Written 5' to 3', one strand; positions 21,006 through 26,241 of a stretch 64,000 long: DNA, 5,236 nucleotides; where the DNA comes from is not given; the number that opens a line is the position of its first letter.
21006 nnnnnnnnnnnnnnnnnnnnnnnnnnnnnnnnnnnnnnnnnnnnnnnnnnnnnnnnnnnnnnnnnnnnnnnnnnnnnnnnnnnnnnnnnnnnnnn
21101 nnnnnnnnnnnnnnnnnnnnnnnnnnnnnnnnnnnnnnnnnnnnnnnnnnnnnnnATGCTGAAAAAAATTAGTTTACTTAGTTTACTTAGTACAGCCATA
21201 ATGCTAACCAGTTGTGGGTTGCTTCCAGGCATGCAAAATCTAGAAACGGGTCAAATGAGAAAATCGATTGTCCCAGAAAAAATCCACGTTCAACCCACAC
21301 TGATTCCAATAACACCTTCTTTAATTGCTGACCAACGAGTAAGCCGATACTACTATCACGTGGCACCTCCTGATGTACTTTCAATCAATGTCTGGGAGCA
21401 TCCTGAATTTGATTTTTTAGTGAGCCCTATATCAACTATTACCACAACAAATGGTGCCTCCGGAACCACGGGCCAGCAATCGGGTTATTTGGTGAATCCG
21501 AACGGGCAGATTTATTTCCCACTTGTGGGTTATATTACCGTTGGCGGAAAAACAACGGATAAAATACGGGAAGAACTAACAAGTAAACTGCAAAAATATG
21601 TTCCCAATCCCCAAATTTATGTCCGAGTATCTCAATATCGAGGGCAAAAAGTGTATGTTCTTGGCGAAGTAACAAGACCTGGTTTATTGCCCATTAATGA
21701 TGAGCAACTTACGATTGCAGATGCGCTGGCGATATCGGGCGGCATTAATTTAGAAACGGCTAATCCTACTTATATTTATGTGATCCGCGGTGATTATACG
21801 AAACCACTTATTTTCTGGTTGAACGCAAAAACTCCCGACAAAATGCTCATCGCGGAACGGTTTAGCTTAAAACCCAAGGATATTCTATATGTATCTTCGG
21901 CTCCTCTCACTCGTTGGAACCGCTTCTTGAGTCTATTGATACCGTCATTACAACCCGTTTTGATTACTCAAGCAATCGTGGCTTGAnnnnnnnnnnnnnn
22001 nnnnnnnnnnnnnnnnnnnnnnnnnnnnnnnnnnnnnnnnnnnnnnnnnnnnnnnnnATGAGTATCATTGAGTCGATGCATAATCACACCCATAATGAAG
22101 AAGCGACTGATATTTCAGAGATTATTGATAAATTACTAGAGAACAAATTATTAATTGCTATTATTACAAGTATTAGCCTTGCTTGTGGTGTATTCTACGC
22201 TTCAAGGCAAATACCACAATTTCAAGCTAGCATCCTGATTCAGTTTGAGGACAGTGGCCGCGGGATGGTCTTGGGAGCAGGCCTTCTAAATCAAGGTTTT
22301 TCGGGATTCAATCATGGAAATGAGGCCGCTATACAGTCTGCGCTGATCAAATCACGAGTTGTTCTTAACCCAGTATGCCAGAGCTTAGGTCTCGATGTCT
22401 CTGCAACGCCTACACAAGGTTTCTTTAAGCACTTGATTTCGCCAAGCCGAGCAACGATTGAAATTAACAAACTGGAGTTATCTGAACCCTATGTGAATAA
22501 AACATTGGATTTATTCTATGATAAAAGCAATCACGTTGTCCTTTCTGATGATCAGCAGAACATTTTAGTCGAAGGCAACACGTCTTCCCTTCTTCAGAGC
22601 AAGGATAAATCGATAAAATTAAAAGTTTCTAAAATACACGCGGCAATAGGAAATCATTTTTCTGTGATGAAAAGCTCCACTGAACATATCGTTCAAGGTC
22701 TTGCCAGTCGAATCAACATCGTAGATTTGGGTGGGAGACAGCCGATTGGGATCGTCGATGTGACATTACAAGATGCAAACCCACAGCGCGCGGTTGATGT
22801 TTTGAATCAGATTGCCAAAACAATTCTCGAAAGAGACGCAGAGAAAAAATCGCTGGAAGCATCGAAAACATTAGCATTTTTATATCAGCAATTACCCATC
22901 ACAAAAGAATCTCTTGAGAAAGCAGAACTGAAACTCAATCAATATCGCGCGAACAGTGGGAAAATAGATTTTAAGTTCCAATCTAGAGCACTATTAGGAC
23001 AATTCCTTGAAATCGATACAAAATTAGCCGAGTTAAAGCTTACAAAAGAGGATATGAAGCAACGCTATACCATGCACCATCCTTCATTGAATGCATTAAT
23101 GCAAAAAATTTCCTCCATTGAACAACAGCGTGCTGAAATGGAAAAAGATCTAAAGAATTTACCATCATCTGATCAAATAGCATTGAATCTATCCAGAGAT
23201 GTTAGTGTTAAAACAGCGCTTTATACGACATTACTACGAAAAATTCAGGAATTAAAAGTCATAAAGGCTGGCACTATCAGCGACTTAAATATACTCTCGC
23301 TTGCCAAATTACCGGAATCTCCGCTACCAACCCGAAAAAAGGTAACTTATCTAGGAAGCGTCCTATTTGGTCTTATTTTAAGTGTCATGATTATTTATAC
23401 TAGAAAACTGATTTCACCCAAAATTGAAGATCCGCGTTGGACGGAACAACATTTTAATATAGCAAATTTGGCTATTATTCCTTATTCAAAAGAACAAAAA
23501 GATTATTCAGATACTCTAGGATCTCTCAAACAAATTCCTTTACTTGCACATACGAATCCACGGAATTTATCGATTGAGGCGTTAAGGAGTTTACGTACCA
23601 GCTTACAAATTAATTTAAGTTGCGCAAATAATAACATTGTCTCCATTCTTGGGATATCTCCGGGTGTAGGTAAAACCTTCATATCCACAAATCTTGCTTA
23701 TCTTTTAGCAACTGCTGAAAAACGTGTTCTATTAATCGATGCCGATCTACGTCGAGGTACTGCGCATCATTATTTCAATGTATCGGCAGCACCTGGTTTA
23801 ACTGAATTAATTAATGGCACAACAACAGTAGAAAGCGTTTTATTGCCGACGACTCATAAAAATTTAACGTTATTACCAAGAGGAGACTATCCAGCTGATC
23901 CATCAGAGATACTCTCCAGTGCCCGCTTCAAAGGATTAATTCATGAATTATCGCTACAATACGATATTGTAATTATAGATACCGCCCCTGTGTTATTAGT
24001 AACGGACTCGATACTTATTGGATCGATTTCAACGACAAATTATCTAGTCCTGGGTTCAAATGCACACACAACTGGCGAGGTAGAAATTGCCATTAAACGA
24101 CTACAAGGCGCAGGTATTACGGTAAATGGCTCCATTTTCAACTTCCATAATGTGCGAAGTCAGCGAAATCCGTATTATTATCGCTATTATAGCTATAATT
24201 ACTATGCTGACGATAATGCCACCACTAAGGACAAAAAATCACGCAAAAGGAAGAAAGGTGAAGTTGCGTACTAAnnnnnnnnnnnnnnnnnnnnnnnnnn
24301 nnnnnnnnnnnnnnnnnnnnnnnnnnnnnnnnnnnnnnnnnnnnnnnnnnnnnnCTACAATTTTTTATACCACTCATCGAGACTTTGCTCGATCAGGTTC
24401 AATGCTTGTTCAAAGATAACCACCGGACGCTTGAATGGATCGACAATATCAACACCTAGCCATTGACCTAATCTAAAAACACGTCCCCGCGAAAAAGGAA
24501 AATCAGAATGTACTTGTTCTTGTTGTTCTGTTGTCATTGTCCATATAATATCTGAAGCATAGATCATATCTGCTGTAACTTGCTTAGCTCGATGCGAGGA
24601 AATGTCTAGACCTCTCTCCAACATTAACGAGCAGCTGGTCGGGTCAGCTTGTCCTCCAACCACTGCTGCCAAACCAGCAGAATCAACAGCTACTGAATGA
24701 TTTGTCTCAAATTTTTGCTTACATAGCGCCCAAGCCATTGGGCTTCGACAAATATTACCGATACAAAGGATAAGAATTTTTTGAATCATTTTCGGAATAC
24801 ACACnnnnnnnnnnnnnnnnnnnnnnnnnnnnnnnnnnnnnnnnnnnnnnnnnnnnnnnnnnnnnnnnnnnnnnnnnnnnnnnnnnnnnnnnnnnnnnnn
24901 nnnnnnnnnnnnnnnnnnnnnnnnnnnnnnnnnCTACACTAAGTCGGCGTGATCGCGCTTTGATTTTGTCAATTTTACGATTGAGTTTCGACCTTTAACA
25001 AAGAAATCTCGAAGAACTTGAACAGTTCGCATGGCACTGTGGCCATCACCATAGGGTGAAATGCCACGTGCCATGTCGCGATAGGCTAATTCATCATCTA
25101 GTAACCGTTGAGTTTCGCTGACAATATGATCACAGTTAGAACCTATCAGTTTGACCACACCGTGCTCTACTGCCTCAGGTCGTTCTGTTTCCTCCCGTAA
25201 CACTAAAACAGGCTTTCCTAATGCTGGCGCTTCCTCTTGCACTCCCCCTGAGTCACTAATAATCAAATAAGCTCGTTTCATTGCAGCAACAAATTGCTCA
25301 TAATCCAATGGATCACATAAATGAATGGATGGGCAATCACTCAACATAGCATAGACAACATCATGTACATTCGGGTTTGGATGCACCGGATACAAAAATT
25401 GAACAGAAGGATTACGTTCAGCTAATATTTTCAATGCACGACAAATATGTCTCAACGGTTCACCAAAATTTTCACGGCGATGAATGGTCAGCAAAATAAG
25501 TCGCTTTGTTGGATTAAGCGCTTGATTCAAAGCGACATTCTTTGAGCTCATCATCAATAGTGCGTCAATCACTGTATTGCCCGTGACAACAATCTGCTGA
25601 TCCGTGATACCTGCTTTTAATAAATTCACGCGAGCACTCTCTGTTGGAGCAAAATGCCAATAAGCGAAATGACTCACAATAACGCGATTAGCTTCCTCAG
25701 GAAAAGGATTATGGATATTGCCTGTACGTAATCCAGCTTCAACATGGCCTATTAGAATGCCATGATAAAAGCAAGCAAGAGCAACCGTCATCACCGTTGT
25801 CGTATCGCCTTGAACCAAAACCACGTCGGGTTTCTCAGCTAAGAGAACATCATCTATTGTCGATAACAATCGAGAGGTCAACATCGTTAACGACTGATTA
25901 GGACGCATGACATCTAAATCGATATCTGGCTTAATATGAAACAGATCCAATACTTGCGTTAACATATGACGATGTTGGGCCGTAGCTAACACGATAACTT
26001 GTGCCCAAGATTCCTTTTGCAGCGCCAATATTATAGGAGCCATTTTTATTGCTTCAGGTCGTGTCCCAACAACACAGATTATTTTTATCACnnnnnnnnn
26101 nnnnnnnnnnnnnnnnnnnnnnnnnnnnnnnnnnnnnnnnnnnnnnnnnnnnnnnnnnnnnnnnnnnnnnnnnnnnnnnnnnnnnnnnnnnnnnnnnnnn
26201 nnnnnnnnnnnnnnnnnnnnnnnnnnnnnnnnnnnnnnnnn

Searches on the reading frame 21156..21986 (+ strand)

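Call 17: search_protein_families(library=pfam, proteins=[window:21156-21986:+], max_evalue=0.00001)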
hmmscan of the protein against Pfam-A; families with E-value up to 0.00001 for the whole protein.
window:21156-21986:+ (276 aa): 4 families
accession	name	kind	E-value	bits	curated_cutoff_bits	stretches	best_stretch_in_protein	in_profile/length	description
PF02563.21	Poly_export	-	1.1e-21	77.3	28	1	64-158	4-76/77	Polysaccharide biosynthesis/export protein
PF22461.2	SLBB_2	-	2.7e-16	59.9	27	1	164-246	1-79/79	SLBB domain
PF10531.15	SLBB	-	1.2e-07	31.9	27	1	165-212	1-46/55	SLBB domain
PF18412.6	Wza_C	-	8.9e-06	25.8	25.8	1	249-266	1-18/30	Outer-membrane lipoprotein Wza C-terminal domain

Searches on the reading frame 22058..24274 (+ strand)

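Call 17: search_protein_families(library=pfam, proteins=[window:22058-24274:+], max_evalue=0.00001)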
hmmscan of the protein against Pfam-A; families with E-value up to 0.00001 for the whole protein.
window:22058-24274:+ (738 aa): 5 families
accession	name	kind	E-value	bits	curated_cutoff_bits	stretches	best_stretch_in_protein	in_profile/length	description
PF13807.11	GNVR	-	2.6e-15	56.6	27.7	1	372-450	3-81/82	G-rich domain on putative tyrosine kinase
PF13614.12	AAA_31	-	9.6e-14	52.1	27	1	527-653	3-137/177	AAA domain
PF02706.20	Wzz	-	2.7e-09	37.7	25.5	1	17-109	3-90/91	Chain length determinant protein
PF01656.29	CbiA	-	4.8e-09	36.7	25.4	1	529-570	2-43/125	CobQ/CobB/MinD/ParA nucleotide binding domain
PF23607.1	WZC_N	-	8.2e-09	36.3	27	1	130-205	34-109/110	Tyrosine-protein kinase Wzc, N-terminal domain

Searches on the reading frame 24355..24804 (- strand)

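Call 19: search_protein_families(library=pfam, proteins=[window:24355-24804:-], max_evalue=0.1)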
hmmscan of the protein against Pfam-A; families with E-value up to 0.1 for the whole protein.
window:24355-24804:- (149 aa): 1 family
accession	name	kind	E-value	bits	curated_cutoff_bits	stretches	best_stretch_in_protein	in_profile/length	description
PF01451.26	LMWPc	-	1.3e-28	100.4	23.2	1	10-145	1-143/144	Low molecular weight phosphotyrosine protein phosphatase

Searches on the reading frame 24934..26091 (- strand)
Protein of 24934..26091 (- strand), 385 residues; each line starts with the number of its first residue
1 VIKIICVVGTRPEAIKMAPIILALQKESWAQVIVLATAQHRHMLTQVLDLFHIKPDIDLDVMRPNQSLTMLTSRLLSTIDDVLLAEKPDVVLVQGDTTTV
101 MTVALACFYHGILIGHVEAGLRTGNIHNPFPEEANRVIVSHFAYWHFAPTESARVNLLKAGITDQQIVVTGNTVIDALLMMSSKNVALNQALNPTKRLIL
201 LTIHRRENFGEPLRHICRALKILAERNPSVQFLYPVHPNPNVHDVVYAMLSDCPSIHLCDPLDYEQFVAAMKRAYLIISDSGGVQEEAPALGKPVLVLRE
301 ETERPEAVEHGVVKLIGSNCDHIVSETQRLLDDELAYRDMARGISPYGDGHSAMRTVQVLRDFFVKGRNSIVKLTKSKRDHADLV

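Call 17: search_protein_families(library=pfam, proteins=[window:24934-26091:-], max_evalue=0.00001)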
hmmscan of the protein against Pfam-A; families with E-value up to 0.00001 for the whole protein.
window:24934-26091:- (385 aa): 1 family
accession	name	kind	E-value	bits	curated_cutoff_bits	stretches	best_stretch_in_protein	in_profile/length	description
PF02350.25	Epimerase_2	-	4.7e-117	391.2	30.6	1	23-360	2-346/347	UDP-N-acetylglucosamine 2-epimerase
